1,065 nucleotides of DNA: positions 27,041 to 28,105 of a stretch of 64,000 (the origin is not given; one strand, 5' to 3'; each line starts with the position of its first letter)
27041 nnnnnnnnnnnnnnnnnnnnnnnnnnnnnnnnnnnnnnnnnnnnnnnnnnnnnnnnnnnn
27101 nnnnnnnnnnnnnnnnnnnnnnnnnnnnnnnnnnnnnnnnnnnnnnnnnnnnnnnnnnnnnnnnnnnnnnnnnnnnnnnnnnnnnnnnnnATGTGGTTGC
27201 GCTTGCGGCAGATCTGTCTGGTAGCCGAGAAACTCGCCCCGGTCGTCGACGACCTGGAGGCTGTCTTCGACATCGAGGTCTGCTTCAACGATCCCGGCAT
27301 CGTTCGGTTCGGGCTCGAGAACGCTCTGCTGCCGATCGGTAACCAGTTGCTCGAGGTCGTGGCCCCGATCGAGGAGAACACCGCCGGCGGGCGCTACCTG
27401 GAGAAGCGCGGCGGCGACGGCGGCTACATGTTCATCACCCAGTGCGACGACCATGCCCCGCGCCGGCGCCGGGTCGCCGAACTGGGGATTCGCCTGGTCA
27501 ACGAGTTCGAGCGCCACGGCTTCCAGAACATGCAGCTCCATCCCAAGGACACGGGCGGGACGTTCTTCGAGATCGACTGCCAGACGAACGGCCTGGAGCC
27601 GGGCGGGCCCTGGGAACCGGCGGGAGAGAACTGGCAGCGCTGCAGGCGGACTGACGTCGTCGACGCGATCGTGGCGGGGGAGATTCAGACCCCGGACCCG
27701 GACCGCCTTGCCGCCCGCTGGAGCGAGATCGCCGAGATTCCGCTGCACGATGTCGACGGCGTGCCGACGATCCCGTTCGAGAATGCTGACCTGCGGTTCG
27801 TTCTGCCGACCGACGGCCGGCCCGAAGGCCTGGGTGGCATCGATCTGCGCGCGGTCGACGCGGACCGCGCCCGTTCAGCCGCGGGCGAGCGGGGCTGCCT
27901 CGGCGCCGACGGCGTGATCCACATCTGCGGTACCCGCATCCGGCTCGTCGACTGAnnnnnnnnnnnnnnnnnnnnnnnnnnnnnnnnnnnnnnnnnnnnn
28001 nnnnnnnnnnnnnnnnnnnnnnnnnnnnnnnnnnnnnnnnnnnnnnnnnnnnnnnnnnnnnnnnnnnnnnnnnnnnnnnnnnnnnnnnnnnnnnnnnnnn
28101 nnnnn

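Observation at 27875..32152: Divergent sqdB locus with a MurG/MGD-type glycosyltransferase, a deacetylase-like protein and a FemAB-like GNAT: candidate uncharacterised sulfoquinovose-conjugate pathway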

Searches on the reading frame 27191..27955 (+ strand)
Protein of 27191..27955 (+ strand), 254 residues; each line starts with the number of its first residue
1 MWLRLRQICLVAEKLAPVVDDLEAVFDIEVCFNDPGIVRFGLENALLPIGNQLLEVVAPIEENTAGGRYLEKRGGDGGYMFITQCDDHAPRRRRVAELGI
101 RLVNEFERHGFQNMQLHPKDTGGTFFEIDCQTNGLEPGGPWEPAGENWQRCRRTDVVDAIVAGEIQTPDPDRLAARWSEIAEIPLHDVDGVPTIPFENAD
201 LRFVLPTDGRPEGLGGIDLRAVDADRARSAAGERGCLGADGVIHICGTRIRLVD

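Call 3: search_protein_families(library=pfam, proteins=[window:27191-27955:+], max_evalue=0.01)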
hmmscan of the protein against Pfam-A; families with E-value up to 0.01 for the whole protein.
window:27191-27955:+ (254 aa): 1 family
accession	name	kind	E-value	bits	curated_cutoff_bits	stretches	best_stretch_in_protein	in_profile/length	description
PF13468.12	Glyoxalase_3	-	0.00046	20.7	25.1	1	39-179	34-174/176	Glyoxalase-like domain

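Call 4: search_protein_families(library=ncbifam, proteins=[window:27191-27955:+], max_evalue=0.01)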
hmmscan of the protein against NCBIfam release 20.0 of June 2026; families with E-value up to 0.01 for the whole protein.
window:27191-27955:+ (254 aa): 1 family
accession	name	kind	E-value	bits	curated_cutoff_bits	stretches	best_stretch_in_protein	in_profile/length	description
TIGR03081.1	metmalonyl_epim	equivalog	4.3e-09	37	114.95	1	41-128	37-127/129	methylmalonyl-CoA epimerase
